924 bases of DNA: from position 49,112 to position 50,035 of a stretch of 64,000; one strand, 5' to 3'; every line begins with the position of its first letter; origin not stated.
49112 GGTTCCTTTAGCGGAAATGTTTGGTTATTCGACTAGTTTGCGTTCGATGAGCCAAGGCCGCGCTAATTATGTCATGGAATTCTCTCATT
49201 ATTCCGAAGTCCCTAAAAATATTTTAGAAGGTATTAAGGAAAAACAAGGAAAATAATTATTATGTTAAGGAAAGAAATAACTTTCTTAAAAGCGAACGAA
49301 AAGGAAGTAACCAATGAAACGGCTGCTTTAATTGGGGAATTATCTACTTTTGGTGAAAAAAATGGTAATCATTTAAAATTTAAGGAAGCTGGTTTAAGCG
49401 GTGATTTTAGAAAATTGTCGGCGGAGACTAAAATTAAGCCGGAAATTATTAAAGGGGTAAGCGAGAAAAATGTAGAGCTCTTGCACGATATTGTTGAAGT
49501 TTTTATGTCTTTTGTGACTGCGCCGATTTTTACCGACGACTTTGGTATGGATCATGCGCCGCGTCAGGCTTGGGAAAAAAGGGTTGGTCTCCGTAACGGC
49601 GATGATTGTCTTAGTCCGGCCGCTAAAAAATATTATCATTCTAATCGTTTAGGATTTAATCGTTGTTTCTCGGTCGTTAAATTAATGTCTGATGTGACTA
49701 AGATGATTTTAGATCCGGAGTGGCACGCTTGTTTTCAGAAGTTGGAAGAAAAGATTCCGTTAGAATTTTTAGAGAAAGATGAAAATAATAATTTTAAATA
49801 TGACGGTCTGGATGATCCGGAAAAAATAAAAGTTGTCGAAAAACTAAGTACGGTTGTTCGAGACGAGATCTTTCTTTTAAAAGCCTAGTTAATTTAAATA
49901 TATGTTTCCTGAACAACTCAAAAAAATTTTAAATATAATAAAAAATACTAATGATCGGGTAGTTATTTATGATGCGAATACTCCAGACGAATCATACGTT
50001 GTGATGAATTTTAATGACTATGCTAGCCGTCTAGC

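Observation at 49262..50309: Two unknown genes inserted inside the str operon between fusA and tuf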

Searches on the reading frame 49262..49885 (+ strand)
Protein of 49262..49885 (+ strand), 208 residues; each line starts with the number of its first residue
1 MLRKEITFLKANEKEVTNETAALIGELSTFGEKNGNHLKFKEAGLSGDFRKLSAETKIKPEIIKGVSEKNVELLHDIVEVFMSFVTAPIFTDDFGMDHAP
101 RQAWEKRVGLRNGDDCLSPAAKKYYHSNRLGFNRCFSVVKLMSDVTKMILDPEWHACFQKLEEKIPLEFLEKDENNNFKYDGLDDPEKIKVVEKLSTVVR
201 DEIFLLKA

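Call 3: search_protein_families(library=pfam, proteins=[window:49262-49885:+], max_evalue=10)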
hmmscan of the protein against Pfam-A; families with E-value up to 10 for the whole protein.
window:49262-49885:+ (208 aa): 1 family
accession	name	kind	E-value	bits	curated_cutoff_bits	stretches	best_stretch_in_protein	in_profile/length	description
PF04466.19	Terminase_3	-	0.016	15.2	23.2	1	167-202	72-106/201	Phage terminase large subunit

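Call 4: search_protein_families(library=ncbifam, proteins=[window:49262-49885:+], max_evalue=10)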
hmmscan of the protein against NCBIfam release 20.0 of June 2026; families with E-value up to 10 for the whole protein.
window:49262-49885:+ (208 aa): 0 families

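Call 5: search_solved_structures(query=window:49262-49885:+, max_evalue=10)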
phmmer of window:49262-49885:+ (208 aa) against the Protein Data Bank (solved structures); distinct sequences matched with E-value up to 10: 7.
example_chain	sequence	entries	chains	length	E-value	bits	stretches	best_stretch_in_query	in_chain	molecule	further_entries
7zma_A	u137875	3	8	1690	0.15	14.8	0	17-99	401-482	Putative polyketide synthase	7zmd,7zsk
1gxy_A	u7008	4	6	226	1.1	12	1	141-180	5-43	T-CELL ECTO-ADP-RIBOSYLTRANSFERASE 2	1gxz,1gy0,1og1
1og4_A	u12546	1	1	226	1.1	11.9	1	141-180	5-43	T-CELL ECTO-ADP-RIBOSYLTRANSFERASE 2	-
1og3_A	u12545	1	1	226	1.1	11.9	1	141-180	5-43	T-CELL ECTO-ADP-RIBOSYLTRANSFERASE 2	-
5ao9_A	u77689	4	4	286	1.1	11.9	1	91-131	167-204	ESTERASE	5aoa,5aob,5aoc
7bfn_A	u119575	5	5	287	1.2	11.9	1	91-131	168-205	Esterase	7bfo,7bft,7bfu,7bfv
7bfr_A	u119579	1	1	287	1.2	11.9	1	91-131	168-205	Esterase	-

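Call 7: find_homologous_proteins(query=window:49262-49885:+)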
Query window:49262-49885:+ (208 aa): 9 proteins with E <= 0.001 among 184 candidates.
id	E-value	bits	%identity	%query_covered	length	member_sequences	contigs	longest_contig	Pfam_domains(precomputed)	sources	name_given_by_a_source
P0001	1.5e-134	464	100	100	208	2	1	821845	-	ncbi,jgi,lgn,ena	ncbi:MAG: hypothetical protein WC863_01660 [Patescibacteria group bacterium]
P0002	3.8e-63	231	57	100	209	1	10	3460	-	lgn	-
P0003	5.1e-63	230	55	100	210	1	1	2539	-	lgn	-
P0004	3.1e-61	224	56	98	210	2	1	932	-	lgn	-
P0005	2.1e-60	222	50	100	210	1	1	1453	-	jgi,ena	-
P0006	9.6e-60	220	56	93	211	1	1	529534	-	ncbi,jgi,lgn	ncbi:MAG: hypothetical protein WC249_02640 [Patescibacteria group bacterium]|jgi:hypothetical protei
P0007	4.7e-58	214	52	100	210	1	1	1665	-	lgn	-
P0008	6.0e-58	214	53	100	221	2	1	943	-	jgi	-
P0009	1.4e-20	92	33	100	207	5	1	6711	-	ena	-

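Call 23: predict_structure(alignment_id=A1)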
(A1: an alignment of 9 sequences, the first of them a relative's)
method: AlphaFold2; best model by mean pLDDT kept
length: 208 residues; sequences in the alignment: 9
mean_pLDDT: 82.6   pTM: 0.81
mean pLDDT of the five models: 82.6, 82.2, 70.8, 70.2, 59.7
residues with pLDDT >= 90: 84; 70-90: 90; 50-70: 19; < 50: 15
segments of 3 or more residues with pLDDT < 50: 1-15
pLDDT, mean of each block of 10 residues (from residue 1): 30 57 90 89 66 66 88 89 90 79 88 78 90 92 94 94 95 90 91 95 86
secondary structure, 60 per line:
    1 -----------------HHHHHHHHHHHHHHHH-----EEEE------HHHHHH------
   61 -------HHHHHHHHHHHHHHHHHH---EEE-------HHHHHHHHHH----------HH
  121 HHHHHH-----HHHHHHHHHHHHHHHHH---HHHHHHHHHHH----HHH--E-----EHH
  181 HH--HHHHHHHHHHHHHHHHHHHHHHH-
elements in order: H18-33 E39-42 H49-54 H68-85 E89-91 H99-108 H119-126 H132-148 H152-162 H179-182 H185-207

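Call 38: find_homologous_proteins(query=A4)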
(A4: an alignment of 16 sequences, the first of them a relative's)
Query A4 (16 sequences) (208 aa, profile of the alignment): 15 proteins with E <= 0.001 among 6494 candidates.
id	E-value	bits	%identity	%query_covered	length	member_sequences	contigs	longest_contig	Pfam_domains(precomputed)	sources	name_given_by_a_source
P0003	1.4e-72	262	55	100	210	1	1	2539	-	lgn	-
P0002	9.5e-72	259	57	100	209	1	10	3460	-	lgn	-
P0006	8.0e-71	256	56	93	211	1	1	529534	-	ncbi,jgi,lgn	ncbi:MAG: hypothetical protein WC249_02640 [Patescibacteria group bacterium]|jgi:hypothetical protei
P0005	1.4e-70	255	50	100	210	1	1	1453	-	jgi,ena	-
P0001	3.3e-69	251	100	100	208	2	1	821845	-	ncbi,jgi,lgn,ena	ncbi:MAG: hypothetical protein WC863_01660 [Patescibacteria group bacterium]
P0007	4.5e-68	247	52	100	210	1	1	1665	-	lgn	-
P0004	9.4e-68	246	56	98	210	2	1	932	-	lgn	-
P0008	9.6e-63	230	53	100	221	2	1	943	-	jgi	-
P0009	2.6e-55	206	33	100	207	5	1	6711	-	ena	-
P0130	1.7e-49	187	26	46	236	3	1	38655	-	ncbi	-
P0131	9.3e-47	178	31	61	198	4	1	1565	-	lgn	-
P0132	1.6e-44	170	28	88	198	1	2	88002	-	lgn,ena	-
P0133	2.8e-43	166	27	60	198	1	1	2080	-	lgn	-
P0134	2.0e-39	154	30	95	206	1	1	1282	-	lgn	-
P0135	1.3e-38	151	39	87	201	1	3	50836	-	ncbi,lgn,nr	ncbi:MAG: hypothetical protein NT161_01700 [Candidatus Nomurabacteria bacterium]|nr:hypothetical pro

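Call 39: search_protein_families(library=pfam, alignment_id=A4, max_evalue=1)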
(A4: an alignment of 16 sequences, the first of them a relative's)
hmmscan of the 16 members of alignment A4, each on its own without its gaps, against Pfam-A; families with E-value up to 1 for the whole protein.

A. member 1, P0001 (208 aa): 1 family
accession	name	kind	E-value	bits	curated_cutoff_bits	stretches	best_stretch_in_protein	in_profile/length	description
PF04466.19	Terminase_3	-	0.016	15.2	23.2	1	167-202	72-106/201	Phage terminase large subunit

B. families by the number of members that match (of 16 scanned): 6 families
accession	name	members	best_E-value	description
PF04466.19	Terminase_3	1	0.016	Phage terminase large subunit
PF21999.2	IMS_HHH_1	1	0.032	DNA polymerase-iota, thumb domain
PF18640.6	LepB_N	1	0.054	LepB N-terminal domain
PF23243.1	HEAT_HEATR1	1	0.08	HEATR1-like, HEAT repeats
PF24122.1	Cas8b_C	1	0.12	Type I-B CRISPR Cas8b C-terminal domain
PF07319.16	DnaI_N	1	0.24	Primosomal protein DnaI N-terminus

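Call 40: search_protein_families(library=padloc, proteins=[window:49262-49885:+], max_evalue=1)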
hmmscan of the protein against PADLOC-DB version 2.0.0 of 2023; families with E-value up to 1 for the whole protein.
window:49262-49885:+ (208 aa): 0 families

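Call 42: find_encoding_contigs(protein=P0135, flank=5000, max_places=2)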
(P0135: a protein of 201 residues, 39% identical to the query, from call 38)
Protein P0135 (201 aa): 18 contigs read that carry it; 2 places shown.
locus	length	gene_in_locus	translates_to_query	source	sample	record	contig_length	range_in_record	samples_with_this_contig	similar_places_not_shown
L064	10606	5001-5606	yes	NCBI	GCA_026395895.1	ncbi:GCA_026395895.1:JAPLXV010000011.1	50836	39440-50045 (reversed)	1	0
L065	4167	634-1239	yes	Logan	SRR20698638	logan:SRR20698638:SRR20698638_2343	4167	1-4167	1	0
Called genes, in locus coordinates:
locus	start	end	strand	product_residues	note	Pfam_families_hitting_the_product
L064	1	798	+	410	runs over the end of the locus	PF04851:ResIII (weak), PF00270:DEAD, PF00271:Helicase_C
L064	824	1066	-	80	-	PF00830:Ribosomal_L28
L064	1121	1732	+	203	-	PF02163:Peptidase_M50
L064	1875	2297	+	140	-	PF00164:Ribosom_S12_S23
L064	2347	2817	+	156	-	PF00177:Ribosomal_S7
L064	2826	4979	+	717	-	PF00009:GTP_EFTU, PF03144:GTP_EFTU_D2, PF22042:EF-G_D2, PF14492:EFG_III, PF16658:RF3_C (weak), PF03764:EFG_IV, PF00679:EFG_C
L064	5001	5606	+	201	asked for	-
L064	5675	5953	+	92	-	-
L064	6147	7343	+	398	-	PF00009:GTP_EFTU, PF03144:GTP_EFTU_D2, PF03143:GTP_EFTU_D3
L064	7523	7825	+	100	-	PF00338:Ribosomal_S10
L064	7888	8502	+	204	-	PF00297:Ribosomal_L3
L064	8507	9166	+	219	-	PF00573:Ribosomal_L4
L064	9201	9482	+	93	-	PF00276:Ribosomal_L23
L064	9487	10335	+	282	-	PF00181:Ribosomal_L2_N, PF03947:Ribosomal_L2_C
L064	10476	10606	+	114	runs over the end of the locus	PF00203:Ribosomal_S19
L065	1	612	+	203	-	?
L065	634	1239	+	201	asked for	-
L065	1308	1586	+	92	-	-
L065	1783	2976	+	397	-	PF00009:GTP_EFTU, PF03144:GTP_EFTU_D2, PF03143:GTP_EFTU_D3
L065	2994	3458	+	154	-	PF00338:Ribosomal_S10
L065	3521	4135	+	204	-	PF00297:Ribosomal_L3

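Call 66: fold_search(model_id=the predicted structure, library=pdb)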
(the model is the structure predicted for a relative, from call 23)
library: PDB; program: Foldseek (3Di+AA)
matches with E <= 10: 230; with E <= 0.001: 0
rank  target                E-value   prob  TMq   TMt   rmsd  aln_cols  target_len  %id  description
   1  2l7n_MODEL_1_A        5.7e-01  0.25  0.29  0.35  14.5       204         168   10  Solution Structure of the R5 Domain of Talin (released 2011-12-14)
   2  3jbi_V                7.1e-01  0.15  0.19  0.28   8.8       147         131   13  MDFF model of the vinculin tail domain bound to F-actin (released 2015-11-04)
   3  1rkc_A                8.4e-01  0.08  0.22  0.18  23.1       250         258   11  Human vinculin head (1-258) in complex with talin's vinculin binding site 3 (residues 1944-1969) (released 2004-01-13)
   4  1ydi_A                8.4e-01  0.06  0.21  0.18  24.1       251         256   11  Human Vinculin Head Domain (VH1, 1-258) in Complex with Human Alpha-Actinin's Vinculin-Binding Site (Residues 731-760) (released 2005-07-19)
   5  7avo_A                9.4e-01  0.06  0.18  0.17  19.8       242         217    9  Structure of marine actinobacteria clade rhodopsin (MacR) in orange form in P1211 space group (released 2022-06-01)
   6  4e17_A                9.4e-01  0.06  0.20  0.17  23.7       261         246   12  Alpha-E-catenin is an autoinhibited molecule that co-activates vinculin (released 2012-05-16)
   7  1orj_A                9.9e-01  0.15  0.25  0.36   9.9       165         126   11  FLAGELLAR EXPORT CHAPERONE (released 2003-09-16)
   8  1zvz_A                1.0e+00  0.06  0.21  0.17  24.4       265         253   13  Vinculin Head (0-258) in Complex with the Talin Rod Residue 820-844 (released 2005-09-20)
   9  5vju                  1.1e+00  0.06  0.19  0.20  18.1       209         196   13  De Novo Photosynthetic Reaction Center Protein Variant Equipped with His-Tyr H-bond, Heme B, and Cd(II) ions (released 2018-04-25)
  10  1u6h_A                1.2e+00  0.21  0.25  0.22  10.0       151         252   10  Vinculin head (0-258) in complex with the talin vinculin binding site 2 (849-879) (released 2005-01-18)
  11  6upw_L                1.2e+00  0.16  0.23  0.31  10.2       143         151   15  Metavinculin ABD-F-actin complex (released 2020-09-30)
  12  5l0f_A                1.2e+00  0.07  0.17  0.20  14.7       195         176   11  Human metavinculin quadruple mutant (residues 959-1134) (released 2016-08-31)
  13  4dj9_A                1.3e+00  0.16  0.25  0.22   9.3       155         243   10  Human vinculin head domain Vh1 (residues 1-258) in complex with the talin vinculin binding site 50 (VBS50, residues 20 (released 2012-02-29)
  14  5l0j_A                1.3e+00  0.10  0.24  0.28  12.1       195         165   13  Human vinculin R903Q, D907R, R910T mutant(residues 891-1066) (released 2016-08-31)
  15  3s90_A                1.3e+00  0.08  0.23  0.20  24.2       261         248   10  Human vinculin head domain Vh1 (residues 1-252) in complex with murine talin (VBS33; residues 1512-1546) (released 2011-06-22)
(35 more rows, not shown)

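Call 69: search_solved_structures(query=A4, max_evalue=10)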
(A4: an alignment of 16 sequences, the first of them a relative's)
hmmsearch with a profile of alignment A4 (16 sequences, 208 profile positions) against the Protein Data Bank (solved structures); distinct sequences matched with E-value up to 10: 3.
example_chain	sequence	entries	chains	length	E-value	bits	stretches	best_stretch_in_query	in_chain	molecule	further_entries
5l0l_A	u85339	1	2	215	0.033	17.3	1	33-95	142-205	Uncharacterized protein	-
3a43_A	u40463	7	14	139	0.094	15.8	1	14-87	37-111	Hydrogenase nickel incorporation protein hypA | Probable hydrogenase nickel incorporation protein HypA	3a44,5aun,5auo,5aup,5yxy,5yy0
5y1d_A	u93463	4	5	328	0.52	13.4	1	167-200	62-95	NAD dependent epimerase/dehydratase family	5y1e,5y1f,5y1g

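Call 72: search_protein_families(library=phrogs, proteins=[window:49262-49885:+], max_evalue=0.1)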
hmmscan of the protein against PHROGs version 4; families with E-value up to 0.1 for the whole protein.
window:49262-49885:+ (208 aa): 1 family
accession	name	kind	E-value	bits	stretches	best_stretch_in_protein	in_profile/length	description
phrog_3717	-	head and packaging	0.092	13.2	0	168-202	97-131/277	terminase large subunit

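Call 80: search_protein_families(library=pfam, proteins=[L064:5675-5950:+], max_evalue=0.001)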
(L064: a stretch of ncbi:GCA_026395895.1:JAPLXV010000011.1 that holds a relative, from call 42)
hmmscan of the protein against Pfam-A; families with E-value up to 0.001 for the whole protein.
L064:5675-5950:+ (92 aa): 0 families

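Call 88: find_related_loci(query=A1, collection=viral_contigs, flank=4000)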
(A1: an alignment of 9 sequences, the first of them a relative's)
Query A1 (208 aa) in viral_contigs; peptide patterns used: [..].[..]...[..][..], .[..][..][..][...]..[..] (x = any residue, [..] = any of these).
374 stretches matched a pattern, but none encodes a relative of the query by tblastn (E <= 1e-3).
